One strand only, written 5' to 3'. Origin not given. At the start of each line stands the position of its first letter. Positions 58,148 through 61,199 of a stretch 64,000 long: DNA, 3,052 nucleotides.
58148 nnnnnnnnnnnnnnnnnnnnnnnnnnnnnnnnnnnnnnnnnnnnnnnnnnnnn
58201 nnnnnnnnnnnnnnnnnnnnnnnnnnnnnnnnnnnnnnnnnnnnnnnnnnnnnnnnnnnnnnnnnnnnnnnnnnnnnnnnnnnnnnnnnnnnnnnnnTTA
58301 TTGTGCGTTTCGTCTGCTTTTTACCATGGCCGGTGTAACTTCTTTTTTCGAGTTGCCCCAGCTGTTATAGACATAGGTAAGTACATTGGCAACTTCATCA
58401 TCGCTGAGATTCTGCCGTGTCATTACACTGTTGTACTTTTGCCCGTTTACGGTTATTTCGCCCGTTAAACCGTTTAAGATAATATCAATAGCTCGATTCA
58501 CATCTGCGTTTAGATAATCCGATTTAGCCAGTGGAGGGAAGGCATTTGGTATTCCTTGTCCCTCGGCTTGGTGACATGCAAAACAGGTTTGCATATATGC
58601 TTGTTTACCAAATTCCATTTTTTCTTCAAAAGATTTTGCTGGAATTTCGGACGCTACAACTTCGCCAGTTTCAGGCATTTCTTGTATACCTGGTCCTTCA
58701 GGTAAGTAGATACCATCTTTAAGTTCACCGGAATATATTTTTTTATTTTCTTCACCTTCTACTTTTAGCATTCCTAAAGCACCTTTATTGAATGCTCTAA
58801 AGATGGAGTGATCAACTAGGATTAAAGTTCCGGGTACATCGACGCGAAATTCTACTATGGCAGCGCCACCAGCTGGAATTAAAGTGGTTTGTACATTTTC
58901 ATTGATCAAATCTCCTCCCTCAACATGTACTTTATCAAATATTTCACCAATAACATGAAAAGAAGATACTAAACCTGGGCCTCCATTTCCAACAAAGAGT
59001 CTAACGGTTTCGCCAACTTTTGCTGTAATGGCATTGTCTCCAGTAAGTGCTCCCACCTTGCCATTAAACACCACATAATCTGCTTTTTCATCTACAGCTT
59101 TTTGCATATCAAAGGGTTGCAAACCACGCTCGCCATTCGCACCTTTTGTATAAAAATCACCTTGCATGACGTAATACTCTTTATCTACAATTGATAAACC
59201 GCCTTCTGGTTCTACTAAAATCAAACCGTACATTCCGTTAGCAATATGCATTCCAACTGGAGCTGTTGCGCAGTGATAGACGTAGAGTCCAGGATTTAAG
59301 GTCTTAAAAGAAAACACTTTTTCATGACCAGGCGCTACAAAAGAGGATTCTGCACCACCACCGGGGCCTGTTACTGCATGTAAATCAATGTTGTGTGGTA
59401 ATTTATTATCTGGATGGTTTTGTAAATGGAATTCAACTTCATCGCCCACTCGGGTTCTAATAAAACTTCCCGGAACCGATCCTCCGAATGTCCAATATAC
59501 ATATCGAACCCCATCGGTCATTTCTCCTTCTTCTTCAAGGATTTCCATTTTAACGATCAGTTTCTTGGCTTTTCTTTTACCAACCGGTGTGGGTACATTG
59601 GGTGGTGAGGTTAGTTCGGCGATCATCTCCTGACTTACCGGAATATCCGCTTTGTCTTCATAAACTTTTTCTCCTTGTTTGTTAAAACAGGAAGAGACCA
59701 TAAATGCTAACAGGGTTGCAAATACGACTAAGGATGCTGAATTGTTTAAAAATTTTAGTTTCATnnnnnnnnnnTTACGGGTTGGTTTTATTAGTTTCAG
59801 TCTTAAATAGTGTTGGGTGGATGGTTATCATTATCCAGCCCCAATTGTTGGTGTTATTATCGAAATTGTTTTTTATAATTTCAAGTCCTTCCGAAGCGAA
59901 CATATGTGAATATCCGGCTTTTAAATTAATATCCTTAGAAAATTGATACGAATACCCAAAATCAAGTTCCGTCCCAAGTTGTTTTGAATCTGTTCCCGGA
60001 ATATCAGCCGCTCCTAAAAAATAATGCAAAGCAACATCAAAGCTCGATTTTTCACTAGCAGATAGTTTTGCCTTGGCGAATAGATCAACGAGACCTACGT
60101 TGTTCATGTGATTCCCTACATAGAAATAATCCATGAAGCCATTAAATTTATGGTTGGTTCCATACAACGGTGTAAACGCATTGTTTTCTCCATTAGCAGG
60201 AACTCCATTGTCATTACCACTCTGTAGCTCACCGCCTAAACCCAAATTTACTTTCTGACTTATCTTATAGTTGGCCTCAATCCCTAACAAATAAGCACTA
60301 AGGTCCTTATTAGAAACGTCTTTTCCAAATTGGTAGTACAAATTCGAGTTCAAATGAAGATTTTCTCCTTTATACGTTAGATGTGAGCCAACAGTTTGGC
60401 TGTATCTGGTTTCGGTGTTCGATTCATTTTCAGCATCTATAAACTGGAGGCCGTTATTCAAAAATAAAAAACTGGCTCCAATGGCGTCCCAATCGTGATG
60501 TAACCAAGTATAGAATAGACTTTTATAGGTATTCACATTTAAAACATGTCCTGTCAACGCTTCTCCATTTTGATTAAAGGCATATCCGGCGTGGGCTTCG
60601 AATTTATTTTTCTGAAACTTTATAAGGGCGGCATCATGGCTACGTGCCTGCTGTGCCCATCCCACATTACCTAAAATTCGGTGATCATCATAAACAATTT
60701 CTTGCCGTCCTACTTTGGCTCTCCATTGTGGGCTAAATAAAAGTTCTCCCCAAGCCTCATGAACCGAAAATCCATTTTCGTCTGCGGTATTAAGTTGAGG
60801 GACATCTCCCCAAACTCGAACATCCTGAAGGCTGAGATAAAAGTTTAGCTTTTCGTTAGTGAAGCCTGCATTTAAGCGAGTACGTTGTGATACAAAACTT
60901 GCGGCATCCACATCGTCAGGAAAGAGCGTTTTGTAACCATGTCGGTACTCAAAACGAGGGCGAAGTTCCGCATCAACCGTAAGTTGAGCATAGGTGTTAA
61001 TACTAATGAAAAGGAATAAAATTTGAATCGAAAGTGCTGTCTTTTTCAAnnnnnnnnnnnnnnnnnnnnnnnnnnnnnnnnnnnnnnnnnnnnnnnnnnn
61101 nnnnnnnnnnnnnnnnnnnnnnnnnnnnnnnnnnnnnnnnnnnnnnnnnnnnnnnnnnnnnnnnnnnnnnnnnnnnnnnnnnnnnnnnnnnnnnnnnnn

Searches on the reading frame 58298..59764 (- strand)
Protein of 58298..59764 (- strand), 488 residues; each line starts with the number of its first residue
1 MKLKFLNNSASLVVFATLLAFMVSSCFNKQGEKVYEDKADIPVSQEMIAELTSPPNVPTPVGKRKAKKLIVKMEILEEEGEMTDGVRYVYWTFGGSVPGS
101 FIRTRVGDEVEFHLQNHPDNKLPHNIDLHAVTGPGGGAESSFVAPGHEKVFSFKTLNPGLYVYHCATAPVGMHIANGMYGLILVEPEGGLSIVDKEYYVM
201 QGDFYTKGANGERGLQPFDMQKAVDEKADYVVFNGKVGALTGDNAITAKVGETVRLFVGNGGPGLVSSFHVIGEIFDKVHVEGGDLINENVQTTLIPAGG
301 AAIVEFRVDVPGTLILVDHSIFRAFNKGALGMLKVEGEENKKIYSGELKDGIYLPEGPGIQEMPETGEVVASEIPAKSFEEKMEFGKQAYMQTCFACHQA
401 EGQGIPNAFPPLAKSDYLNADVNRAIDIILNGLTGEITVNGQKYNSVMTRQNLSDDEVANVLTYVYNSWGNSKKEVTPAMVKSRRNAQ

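Call 12: find_encoding_contigs(protein=window:58298-59764:-, flank=10000, max_places=1)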
Protein window:58298-59764:- (488 aa): no gene with exactly this product is on record in the collection.

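Call 14: search_protein_families(library=pfam, proteins=[window:58298-59764:-], max_evalue=0.001)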
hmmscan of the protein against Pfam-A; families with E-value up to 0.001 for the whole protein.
window:58298-59764:- (488 aa): 4 families
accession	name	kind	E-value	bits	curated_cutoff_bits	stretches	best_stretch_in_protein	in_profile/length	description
PF00034.26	Cytochrom_C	-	9.7e-12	46.5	21.3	1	386-467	4-88/90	Cytochrome c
PF07732.21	Cu-oxidase_3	-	5e-11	43.1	21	1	81-187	8-117/119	Multicopper oxidase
PF07731.20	Cu-oxidase_2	-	3.7e-10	40.1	20.4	0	143-187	95-136/137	Multicopper oxidase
PF13442.11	Cytochrome_CBB3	-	3.1e-06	27.9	27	1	385-465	5-68/68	Cytochrome C oxidase, cbb3-type, subunit III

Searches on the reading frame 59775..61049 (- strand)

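Call 14: search_protein_families(library=pfam, proteins=[window:59775-61049:-], max_evalue=0.001)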
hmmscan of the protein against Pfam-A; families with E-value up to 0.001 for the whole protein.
window:59775-61049:- (424 aa): 2 families
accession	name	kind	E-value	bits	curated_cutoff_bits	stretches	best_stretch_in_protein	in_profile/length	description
PF13372.12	Alginate_exp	-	1.3e-15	57.6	25.2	1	22-385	2-377/395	Alginate export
PF10677.15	DUF2490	-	3.2e-05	24.2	29.8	0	230-292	16-75/186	Protein of unknown function (DUF2490)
